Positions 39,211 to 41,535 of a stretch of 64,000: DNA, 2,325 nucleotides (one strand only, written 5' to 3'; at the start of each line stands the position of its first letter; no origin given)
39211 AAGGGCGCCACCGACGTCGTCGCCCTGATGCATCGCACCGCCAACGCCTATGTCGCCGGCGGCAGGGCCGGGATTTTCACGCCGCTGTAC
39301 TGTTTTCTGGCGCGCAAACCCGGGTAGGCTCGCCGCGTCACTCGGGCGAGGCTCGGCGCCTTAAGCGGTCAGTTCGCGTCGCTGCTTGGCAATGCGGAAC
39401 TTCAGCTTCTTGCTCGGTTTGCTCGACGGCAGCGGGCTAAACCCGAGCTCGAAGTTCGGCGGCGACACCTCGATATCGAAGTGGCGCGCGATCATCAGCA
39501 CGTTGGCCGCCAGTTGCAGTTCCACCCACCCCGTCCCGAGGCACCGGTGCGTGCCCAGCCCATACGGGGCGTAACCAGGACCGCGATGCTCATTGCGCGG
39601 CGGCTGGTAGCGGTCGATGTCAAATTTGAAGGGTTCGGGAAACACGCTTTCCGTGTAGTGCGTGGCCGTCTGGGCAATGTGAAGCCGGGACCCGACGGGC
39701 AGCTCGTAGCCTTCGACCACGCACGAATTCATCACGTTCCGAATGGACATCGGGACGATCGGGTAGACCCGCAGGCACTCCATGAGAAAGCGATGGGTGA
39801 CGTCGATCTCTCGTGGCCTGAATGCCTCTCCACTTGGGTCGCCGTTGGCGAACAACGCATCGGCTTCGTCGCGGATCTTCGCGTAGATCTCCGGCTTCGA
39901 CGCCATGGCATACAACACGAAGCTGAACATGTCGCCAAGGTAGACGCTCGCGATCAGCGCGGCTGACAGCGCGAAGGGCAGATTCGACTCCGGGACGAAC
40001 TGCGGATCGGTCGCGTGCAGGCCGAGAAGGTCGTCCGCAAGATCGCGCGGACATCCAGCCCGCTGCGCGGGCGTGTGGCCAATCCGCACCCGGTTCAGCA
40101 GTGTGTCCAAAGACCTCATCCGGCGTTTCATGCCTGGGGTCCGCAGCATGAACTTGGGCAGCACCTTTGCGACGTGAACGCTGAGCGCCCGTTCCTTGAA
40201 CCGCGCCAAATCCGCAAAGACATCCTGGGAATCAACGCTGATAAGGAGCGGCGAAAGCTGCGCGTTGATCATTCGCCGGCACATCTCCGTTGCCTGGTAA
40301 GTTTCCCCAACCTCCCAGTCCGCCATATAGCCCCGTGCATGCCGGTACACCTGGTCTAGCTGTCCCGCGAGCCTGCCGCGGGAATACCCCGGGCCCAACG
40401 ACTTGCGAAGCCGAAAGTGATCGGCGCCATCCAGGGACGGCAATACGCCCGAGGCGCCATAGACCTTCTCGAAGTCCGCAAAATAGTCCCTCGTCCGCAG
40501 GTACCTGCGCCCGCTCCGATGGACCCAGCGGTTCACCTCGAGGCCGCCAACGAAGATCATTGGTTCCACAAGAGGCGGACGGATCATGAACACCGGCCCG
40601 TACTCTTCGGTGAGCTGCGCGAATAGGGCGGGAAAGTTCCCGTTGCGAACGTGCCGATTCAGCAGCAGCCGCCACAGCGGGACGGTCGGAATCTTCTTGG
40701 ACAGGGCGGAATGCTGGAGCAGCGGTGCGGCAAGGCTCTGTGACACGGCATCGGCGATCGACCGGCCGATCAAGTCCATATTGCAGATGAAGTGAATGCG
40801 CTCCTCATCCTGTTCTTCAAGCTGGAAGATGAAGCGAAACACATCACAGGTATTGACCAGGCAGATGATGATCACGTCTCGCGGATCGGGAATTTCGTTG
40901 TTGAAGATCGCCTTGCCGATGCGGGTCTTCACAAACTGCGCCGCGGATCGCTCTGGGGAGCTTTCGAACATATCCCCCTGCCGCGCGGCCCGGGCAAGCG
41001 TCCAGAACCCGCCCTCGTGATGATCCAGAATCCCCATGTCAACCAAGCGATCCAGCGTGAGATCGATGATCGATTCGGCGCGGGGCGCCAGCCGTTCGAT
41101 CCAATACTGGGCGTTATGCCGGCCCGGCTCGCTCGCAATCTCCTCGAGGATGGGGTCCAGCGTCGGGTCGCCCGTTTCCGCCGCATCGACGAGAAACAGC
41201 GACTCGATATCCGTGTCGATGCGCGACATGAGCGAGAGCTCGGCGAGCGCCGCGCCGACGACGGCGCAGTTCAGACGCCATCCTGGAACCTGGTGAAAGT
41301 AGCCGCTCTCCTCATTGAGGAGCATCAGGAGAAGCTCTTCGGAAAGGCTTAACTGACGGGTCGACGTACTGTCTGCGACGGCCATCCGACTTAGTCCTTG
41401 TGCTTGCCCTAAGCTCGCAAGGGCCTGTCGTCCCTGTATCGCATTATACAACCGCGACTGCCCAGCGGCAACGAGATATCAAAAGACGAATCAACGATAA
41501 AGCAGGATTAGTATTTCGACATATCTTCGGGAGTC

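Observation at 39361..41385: Unusual fusion of a GOLPH3/GPP34 domain to a cytochrome P450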

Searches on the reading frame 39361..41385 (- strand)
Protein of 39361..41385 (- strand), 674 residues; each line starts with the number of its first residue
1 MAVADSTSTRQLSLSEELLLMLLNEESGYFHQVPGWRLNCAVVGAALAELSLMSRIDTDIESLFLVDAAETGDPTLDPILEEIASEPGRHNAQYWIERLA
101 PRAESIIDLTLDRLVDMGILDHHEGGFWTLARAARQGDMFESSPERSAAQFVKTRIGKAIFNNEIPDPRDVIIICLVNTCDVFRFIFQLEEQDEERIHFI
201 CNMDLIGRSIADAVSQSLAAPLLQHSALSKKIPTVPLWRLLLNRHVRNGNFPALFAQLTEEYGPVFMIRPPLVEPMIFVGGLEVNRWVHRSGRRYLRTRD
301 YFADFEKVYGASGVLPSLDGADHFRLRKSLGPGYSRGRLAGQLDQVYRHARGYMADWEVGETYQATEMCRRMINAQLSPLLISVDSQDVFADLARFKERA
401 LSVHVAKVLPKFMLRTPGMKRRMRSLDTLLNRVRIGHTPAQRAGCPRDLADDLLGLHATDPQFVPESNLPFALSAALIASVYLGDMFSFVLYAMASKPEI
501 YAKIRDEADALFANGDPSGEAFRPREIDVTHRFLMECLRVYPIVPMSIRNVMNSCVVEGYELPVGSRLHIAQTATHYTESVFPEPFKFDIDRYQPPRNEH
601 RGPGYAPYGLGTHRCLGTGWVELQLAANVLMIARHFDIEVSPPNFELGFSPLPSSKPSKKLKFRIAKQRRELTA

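Call 3: search_protein_families(library=pfam, proteins=[window:39361-41385:-], max_evalue=0.01)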
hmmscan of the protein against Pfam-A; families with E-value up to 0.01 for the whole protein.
window:39361-41385:- (674 aa): 2 families
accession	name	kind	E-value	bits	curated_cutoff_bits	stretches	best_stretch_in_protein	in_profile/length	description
PF00067.27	p450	-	4.3e-30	105.3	22.8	1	488-642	283-438/462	Cytochrome P450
PF05719.16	GPP34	-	4.5e-30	105.7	29.1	1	14-215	1-199/201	Golgi phosphoprotein 3 (GPP34)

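Call 4: search_protein_families(library=ncbifam, proteins=[window:39361-41385:-], max_evalue=0.01)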
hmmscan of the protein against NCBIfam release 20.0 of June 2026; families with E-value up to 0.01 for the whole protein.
window:39361-41385:- (674 aa): 7 families
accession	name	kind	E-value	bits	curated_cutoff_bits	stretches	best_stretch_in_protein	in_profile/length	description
NF051859.1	AlbFlvMonOxTrpSyn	equivalog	2.5e-13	49.4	700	1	306-639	93-430/457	bifunctional albaflavenone monooxygenase/terpene synthase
NF045812.1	PentlenOxigase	equivalog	5e-13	48.7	800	1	322-667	90-439/444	pentalenene oxygenase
NF050147.1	aminopyruv_ApyO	equivalog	7.4e-13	47.9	525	1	315-643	80-400/444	RiPP biosynthesis cytochrome P450 ApyO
TIGR04538.1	P450_cycloAA_1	subfamily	6.1e-05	22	500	1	530-629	258-361/395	cytochrome P450, cyclodipeptide synthase-associated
TIGR04515.1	P450_rel_GT_act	subfamily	0.0013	18.2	343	0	535-605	265-335/386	P450-derived glycosyltransferase activator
NF041802.1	P450_SolI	exception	0.0017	16.9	850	0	533-636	299-395/424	solanimycin biosynthesis cytochrome P450 SolI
NF053744.1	FAProxCypCBc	equivalog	0.004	15.8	600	1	528-659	274-407/416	CYP152 family fatty-acid peroxygenase CypC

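Call 5: find_homologous_proteins(query=window:39361-41385:-, max_evalue=0.00001)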
Query window:39361-41385:- (674 aa): 2174 proteins with E <= 0.00001 among 8000 candidates; the best 120 are listed.
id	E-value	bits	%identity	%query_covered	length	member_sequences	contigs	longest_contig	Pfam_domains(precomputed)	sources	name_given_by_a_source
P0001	0.0e+0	1431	91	100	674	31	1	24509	PF05719.17,PF00067.28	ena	-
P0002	0.0e+0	1272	82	98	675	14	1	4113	PF05719.17,PF00067.28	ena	-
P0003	0.0e+0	1266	80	100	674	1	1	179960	PF05719.17,PF00067.28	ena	-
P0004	0.0e+0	1199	76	99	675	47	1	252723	PF05719.17,PF00067.28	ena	-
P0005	0.0e+0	1193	76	100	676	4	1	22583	PF05719.17,PF00067.28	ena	-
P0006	0.0e+0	1186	75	100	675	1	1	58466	PF05719.17,PF00067.28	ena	-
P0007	0.0e+0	1180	75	99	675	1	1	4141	PF05719.17,PF00067.28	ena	-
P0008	0.0e+0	1178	75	100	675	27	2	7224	PF05719.17,PF00067.28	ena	-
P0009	0.0e+0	1165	81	90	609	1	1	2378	PF05719.17,PF00067.28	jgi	jgi:cytochrome P450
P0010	0.0e+0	1155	74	99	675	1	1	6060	PF05719.17,PF00067.28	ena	-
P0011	0.0e+0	1154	73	100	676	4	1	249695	PF05719.17,PF00067.28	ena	-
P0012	0.0e+0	1153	73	99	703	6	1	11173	PF05719.17,PF00067.28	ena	-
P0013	0.0e+0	1153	73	99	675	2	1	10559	PF05719.17,PF00067.28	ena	-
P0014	0.0e+0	1151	75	97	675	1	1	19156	PF05719.17,PF00067.28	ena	-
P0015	0.0e+0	1149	73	100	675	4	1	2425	PF05719.17,PF00067.28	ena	-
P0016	0.0e+0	1146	73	100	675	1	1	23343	PF05719.17,PF00067.28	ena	-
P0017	0.0e+0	1146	73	100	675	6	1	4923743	PF05719.17,PF00067.28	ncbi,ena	-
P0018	0.0e+0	1144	72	99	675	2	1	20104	PF05719.17,PF00067.28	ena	-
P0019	0.0e+0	1143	73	99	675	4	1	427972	PF05719.17,PF00067.28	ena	-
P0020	0.0e+0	1143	72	100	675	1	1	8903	PF05719.17,PF00067.28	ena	-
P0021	0.0e+0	1141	72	100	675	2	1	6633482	PF05719.17,PF00067.28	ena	-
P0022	0.0e+0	1141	72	100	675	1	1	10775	PF05719.17,PF00067.28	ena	-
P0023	0.0e+0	1141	72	100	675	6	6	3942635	PF05719.17,PF00067.28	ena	-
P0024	0.0e+0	1139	72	100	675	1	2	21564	PF05719.17,PF00067.28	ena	-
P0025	0.0e+0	1139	72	100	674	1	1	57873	PF05719.17,PF00067.28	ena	-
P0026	0.0e+0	1138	73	100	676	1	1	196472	PF05719.17,PF00067.28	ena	-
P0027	0.0e+0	1138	73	99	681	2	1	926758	PF05719.17,PF00067.28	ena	-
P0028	0.0e+0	1136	72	99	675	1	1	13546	PF05719.17,PF00067.28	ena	-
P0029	0.0e+0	1136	73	99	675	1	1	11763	PF05719.17,PF00067.28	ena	-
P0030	0.0e+0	1134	73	99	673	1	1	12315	PF05719.17,PF00067.28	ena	-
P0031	0.0e+0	1134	72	99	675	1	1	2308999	PF05719.17,PF00067.28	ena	-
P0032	0.0e+0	1134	72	100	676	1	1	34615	PF05719.17,PF00067.28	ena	-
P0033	0.0e+0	1133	73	99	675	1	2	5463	PF05719.17,PF00067.28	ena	-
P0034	0.0e+0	1133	72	100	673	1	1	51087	PF05719.17,PF00067.28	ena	-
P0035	0.0e+0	1132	72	100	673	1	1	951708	PF05719.17,PF00067.28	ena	-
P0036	0.0e+0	1132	72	100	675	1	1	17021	PF05719.17,PF00067.28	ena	-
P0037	0.0e+0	1132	72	99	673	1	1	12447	PF05719.17,PF00067.28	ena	-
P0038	0.0e+0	1132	72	100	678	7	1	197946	PF05719.17,PF00067.28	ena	-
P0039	0.0e+0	1131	73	97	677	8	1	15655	PF05719.17,PF00067.28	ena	-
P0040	0.0e+0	1131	71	100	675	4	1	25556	PF05719.17,PF00067.28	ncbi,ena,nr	ncbi:MAG: cytochrome P450 [Nitrospira sp. SB0662_bin_26]|nr:cytochrome P450 [Nitrospira sp. SB0662_b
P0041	0.0e+0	1131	72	100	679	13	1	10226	PF05719.17,PF00067.28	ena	-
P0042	0.0e+0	1130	72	99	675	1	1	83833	PF05719.17,PF00067.28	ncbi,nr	ncbi:MAG: cytochrome P450 [Dehalococcoidia bacterium]|nr:cytochrome P450 [Dehalococcoidia bacterium]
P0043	0.0e+0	1130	72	99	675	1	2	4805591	PF05719.17,PF00067.28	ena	-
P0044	0.0e+0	1129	72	99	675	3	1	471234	PF05719.17,PF00067.28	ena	-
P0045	0.0e+0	1129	72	99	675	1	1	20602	PF05719.17,PF00067.28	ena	-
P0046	0.0e+0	1128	72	99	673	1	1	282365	PF05719.17,PF00067.28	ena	-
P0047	0.0e+0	1128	72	100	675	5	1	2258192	PF05719.17,PF00067.28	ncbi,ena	-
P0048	0.0e+0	1128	72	99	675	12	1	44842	PF05719.17,PF00067.28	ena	-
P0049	0.0e+0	1128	71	100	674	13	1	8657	PF05719.17,PF00067.28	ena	-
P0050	0.0e+0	1128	71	100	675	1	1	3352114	PF05719.17,PF00067.28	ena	-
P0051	0.0e+0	1128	72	100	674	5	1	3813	PF05719.17,PF00067.28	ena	-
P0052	0.0e+0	1127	72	99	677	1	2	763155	PF05719.17,PF00067.28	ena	-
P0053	0.0e+0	1127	72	99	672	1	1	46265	PF05719.17,PF00067.28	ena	-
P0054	0.0e+0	1127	72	100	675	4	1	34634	PF05719.17,PF00067.28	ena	-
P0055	0.0e+0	1127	71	100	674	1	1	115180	PF05719.17,PF00067.28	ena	-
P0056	0.0e+0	1127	71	100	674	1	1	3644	PF05719.17,PF00067.28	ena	-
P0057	0.0e+0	1126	71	99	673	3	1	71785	PF05719.17,PF00067.28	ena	-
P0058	0.0e+0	1125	72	99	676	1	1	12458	PF05719.17,PF00067.28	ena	-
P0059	0.0e+0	1125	72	100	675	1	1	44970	PF05719.17,PF00067.28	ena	-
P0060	0.0e+0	1125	72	99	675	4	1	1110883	PF05719.17,PF00067.28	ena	-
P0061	0.0e+0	1125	71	100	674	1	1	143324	PF05719.17,PF00067.28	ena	-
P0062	0.0e+0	1125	72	100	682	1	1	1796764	PF05719.17,PF00067.28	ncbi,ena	-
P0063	0.0e+0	1124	72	99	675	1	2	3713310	PF05719.17,PF00067.28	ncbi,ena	-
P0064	0.0e+0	1124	71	100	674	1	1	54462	PF05719.17,PF00067.28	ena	-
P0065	0.0e+0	1124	72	100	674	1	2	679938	PF05719.17,PF00067.28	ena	-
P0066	0.0e+0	1124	71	98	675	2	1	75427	PF05719.17,PF00067.28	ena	-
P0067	0.0e+0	1123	71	100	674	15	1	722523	PF05719.17,PF00067.28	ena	-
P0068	0.0e+0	1123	71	99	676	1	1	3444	PF05719.17,PF00067.28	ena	-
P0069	0.0e+0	1122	71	100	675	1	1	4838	PF05719.17,PF00067.28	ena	-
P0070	0.0e+0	1122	72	99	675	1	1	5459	PF05719.17,PF00067.28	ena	-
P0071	0.0e+0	1122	71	100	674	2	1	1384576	PF05719.17,PF00067.28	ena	-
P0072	0.0e+0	1122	72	99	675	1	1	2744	PF05719.17,PF00067.28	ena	-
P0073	0.0e+0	1122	73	99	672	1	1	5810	PF05719.17,PF00067.28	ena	-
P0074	0.0e+0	1121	72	99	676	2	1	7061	PF05719.17,PF00067.28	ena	-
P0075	0.0e+0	1121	72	99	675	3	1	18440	PF05719.17,PF00067.28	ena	-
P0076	0.0e+0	1121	71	99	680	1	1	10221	PF05719.17,PF00067.28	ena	-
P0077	0.0e+0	1121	72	99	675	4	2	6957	PF05719.17,PF00067.28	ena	-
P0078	0.0e+0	1120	72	100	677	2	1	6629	PF05719.17,PF00067.28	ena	-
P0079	0.0e+0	1120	71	99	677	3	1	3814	PF05719.17,PF00067.28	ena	-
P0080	0.0e+0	1120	71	100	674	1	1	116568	PF05719.17,PF00067.28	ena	-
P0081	0.0e+0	1120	71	100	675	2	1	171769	PF05719.17,PF00067.28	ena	-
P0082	0.0e+0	1120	71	100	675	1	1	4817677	PF05719.17,PF00067.28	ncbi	-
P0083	0.0e+0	1120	71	98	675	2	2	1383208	PF05719.17,PF00067.28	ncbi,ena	-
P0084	0.0e+0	1120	72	98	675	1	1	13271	PF05719.17,PF00067.28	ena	-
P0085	0.0e+0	1119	71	99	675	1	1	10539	PF05719.17,PF00067.28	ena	-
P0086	0.0e+0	1119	72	99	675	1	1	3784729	PF05719.17,PF00067.28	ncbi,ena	-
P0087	0.0e+0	1119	70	100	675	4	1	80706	PF05719.17,PF00067.28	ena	-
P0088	0.0e+0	1119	71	99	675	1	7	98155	PF05719.17,PF00067.28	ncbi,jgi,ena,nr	ncbi:MAG: cytochrome P450 [Rhodospirillaceae bacterium]|nr:cytochrome P450 [Rhodospirillaceae bacter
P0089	0.0e+0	1119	71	99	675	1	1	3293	PF05719.17,PF00067.28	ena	-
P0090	0.0e+0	1118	72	99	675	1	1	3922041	PF05719.17,PF00067.28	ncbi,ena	-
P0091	0.0e+0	1118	71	100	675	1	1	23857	PF05719.17,PF00067.28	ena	-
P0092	0.0e+0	1118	71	100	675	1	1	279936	PF05719.17,PF00067.28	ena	-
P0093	0.0e+0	1118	72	100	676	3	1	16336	PF05719.17,PF00067.28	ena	-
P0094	0.0e+0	1118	71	100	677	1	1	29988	PF05719.17,PF00067.28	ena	-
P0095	0.0e+0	1117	71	100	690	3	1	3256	PF05719.17,PF00067.28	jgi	-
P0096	0.0e+0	1117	71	100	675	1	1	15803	PF05719.17,PF00067.28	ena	-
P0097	0.0e+0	1117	71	100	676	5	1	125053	PF05719.17,PF00067.28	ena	-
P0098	0.0e+0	1116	71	100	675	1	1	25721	PF05719.17,PF00067.28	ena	-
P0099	0.0e+0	1116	71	99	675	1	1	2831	PF05719.17,PF00067.28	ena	-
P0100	0.0e+0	1116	71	100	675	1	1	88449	PF05719.17,PF00067.28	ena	-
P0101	0.0e+0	1116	70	99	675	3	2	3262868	PF05719.17,PF00067.28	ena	-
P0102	0.0e+0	1115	72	99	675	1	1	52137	PF05719.17,PF00067.28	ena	-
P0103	0.0e+0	1115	71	99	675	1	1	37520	PF05719.17,PF00067.28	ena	-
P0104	0.0e+0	1115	71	99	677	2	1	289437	PF05719.17,PF00067.28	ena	-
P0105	0.0e+0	1115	71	100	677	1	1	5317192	PF05719.17,PF00067.28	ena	-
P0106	0.0e+0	1115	72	99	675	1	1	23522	PF05719.17,PF00067.28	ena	-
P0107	0.0e+0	1114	71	100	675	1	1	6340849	PF05719.17,PF00067.28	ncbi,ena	-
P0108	0.0e+0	1114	70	100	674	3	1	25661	PF05719.17,PF00067.28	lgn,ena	-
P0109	0.0e+0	1114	71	100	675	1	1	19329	PF05719.17,PF00067.28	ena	-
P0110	0.0e+0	1114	71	99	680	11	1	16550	PF05719.17,PF00067.28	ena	-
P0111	0.0e+0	1114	71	100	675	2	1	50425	PF05719.17,PF00067.28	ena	-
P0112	0.0e+0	1114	72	99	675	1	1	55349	PF05719.17,PF00067.28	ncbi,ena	-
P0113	0.0e+0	1114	71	99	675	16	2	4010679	PF05719.17,PF00067.28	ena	-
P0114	0.0e+0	1114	71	99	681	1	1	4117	PF05719.17,PF00067.28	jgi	-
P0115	0.0e+0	1114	70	99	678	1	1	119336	PF05719.17,PF00067.28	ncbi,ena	-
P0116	0.0e+0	1114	72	100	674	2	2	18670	PF05719.17,PF00067.28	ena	-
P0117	0.0e+0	1113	71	100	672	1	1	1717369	PF05719.17,PF00067.28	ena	-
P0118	0.0e+0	1113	70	99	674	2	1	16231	PF05719.17,PF00067.28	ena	-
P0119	0.0e+0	1113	72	97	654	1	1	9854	PF05719.17,PF00067.28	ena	-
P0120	0.0e+0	1113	71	99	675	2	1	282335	PF05719.17,PF00067.28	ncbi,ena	-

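Call 18: search_solved_structures(query=window:39361-41385:-, max_evalue=0.001, show_alignments=2)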
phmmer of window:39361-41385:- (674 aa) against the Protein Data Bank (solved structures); distinct sequences matched with E-value up to 0.001: 273 (the best 60 are shown).
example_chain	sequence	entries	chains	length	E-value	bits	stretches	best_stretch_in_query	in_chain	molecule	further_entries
6mi0_A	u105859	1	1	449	2.9e-20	75.3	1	246-641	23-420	Cytochrome P450 51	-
7jj1_A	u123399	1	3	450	2.9e-20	75.2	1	246-641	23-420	Cytochrome P450 51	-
6mcw_A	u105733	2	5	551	5.5e-20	74.3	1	246-641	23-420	Cytochrome P450 51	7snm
7tef_A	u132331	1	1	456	1.7e-18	69.4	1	412-643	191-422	Cytochrome P450 51B1 Cyp51B1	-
7wzl_A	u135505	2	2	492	2.4e-18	68.9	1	299-640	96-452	Putative cytochrome P450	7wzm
2ve3_A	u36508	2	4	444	2.5e-16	62.2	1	259-663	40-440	PUTATIVE CYTOCHROME P450 120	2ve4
7f3w_A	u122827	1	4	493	4.4e-16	61.4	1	326-657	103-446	cytochrome P450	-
1u13_A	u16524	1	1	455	1.4e-15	59.8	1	275-643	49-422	Cytochrome P450 51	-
1x8v_A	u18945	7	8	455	1.7e-15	59.5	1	275-643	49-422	Cytochrome P450 51 | STEROL 14ALPHA-DEMETHYLASE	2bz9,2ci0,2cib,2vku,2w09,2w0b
2w0a_A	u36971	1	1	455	2e-15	59.3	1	275-643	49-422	CYTOCHROME P450 51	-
1e9x_A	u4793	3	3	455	2e-15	59.3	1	276-643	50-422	CYTOCHROME P450 51-LIKE RV0764C | CYTOCHROME P450 51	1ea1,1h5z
7f3h_A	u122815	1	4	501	2.1e-15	59.2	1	326-657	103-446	Bifunctional cytochrome P450/NADPH--P450 reductase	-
9bat_A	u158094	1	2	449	2.5e-15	58.9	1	233-643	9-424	Lanosterol 14-alpha demethylase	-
8x1w_A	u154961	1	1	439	1.2e-14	56.7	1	244-662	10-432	Taxadiene 5-alpha hydroxylase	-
8x3e_A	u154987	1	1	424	1.2e-13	53.4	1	254-661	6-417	Taxadiene 5-alpha hydroxylase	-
9wat_A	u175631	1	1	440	3.2e-13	52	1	452-641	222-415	Cytochrome P450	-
6c93_A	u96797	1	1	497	1.4e-12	49.9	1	487-645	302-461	Cytochrome P450 4B1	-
5t6q_A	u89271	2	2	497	1.6e-12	49.7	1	487-645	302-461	Cytochrome P450 4B1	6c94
4r20_A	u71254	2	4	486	6.8e-12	47.6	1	232-630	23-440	Cytochrome P450 family 17 polypeptide 2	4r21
5veu_A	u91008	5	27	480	9.7e-12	47.1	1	484-638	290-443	Cytochrome P450 3A5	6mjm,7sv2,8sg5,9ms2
7lad_A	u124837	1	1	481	9.7e-12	47.1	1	484-638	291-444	Cytochrome P450 3A5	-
5vcd_A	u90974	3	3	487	1.2e-11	46.7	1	484-641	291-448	Cytochrome P450 3A4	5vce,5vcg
9yk4_A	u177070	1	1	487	1.5e-11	46.5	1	484-641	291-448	Cytochrome P450 3A4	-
4d6z_A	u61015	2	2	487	2.8e-11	45.6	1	484-639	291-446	CYTOCHROME P450 3A4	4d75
4ny4_A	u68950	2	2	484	2.8e-11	45.6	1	484-639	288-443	Cytochrome P450 3A4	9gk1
1w0e_A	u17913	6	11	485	2.8e-11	45.6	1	484-639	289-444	CYTOCHROME P450 3A4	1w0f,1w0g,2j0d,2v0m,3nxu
1tqn_A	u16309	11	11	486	2.8e-11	45.5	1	484-639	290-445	cytochrome P450 3A4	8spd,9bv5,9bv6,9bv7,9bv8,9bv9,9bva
7lxl_A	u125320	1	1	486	2.8e-11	45.5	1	484-639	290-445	Cytochrome P450 3A4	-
3tjs_A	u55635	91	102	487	2.8e-11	45.5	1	484-639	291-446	Cytochrome P450 3A4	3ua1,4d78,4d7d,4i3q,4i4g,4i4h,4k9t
6ma7_A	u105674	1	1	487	2.8e-11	45.5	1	484-639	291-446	Cytochrome P450 3A4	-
6n6q_A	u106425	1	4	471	3.1e-11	45.4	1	418-664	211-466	Cytochrome P450 (CYP102L1)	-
4dvq_A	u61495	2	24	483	4.3e-11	45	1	489-652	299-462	Cytochrome P450 11B2, mitochondrial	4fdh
4zgx_A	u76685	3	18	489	4.3e-11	44.9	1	489-652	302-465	Cytochrome P450 11B2, mitochondrial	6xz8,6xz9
7m8v_A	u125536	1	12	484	4.4e-11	44.9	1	489-650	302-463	Cytochrome P450 11B2, mitochondrial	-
7kvk_A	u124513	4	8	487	5.4e-11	44.6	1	484-639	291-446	Cytochrome P450 3A4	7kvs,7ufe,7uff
7m8i_A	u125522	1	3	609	6.8e-11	44.3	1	489-650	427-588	Adrenodoxin, Cytochrome P450 11B2, mitochondrial fusion enzyme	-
3dbg_A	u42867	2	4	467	9.7e-11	43.8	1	303-634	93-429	Putative cytochrome P450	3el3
7yd9_A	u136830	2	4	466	2.3e-10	42.6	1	449-658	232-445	Bifunctional cytochrome P450/NADPH--P450 reductase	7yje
3qi8_B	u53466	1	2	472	3.4e-10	42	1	448-658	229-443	Evolved Cytochrome P450 variant (22A3)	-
9wuk_A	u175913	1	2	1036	3.5e-10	42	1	254-652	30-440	bifunctional cytochrome P450/NADPH--P450 reductase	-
1p0x_A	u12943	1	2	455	3.5e-10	41.9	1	449-658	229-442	Bifunctional P-450:NADPH-P450 reductase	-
7e7f_A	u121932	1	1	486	3.6e-10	41.9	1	489-641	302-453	Cytochrome P450 11B1, mitochondrial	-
6m7x_A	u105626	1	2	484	3.7e-10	41.9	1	489-641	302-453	Cytochrome P450 11B1, mitochondrial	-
1zoa_A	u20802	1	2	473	3.8e-10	41.8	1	449-658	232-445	Bifunctional P-450:NADPH-P450 reductase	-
9wuc_A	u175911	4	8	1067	3.8e-10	41.8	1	254-652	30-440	bifunctional cytochrome P450/NADPH--P450 reductase | SoP450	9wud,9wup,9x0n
4zf6_A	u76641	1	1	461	4e-10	41.8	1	449-658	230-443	Bifunctional P-450/NADPH-P450 reductase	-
3psx_A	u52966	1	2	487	4e-10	41.7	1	448-658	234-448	Bifunctional P-450/NADPH-P450 reductase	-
4zf8_A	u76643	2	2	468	4.1e-10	41.7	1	449-658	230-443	Bifunctional P-450/NADPH-P450 reductase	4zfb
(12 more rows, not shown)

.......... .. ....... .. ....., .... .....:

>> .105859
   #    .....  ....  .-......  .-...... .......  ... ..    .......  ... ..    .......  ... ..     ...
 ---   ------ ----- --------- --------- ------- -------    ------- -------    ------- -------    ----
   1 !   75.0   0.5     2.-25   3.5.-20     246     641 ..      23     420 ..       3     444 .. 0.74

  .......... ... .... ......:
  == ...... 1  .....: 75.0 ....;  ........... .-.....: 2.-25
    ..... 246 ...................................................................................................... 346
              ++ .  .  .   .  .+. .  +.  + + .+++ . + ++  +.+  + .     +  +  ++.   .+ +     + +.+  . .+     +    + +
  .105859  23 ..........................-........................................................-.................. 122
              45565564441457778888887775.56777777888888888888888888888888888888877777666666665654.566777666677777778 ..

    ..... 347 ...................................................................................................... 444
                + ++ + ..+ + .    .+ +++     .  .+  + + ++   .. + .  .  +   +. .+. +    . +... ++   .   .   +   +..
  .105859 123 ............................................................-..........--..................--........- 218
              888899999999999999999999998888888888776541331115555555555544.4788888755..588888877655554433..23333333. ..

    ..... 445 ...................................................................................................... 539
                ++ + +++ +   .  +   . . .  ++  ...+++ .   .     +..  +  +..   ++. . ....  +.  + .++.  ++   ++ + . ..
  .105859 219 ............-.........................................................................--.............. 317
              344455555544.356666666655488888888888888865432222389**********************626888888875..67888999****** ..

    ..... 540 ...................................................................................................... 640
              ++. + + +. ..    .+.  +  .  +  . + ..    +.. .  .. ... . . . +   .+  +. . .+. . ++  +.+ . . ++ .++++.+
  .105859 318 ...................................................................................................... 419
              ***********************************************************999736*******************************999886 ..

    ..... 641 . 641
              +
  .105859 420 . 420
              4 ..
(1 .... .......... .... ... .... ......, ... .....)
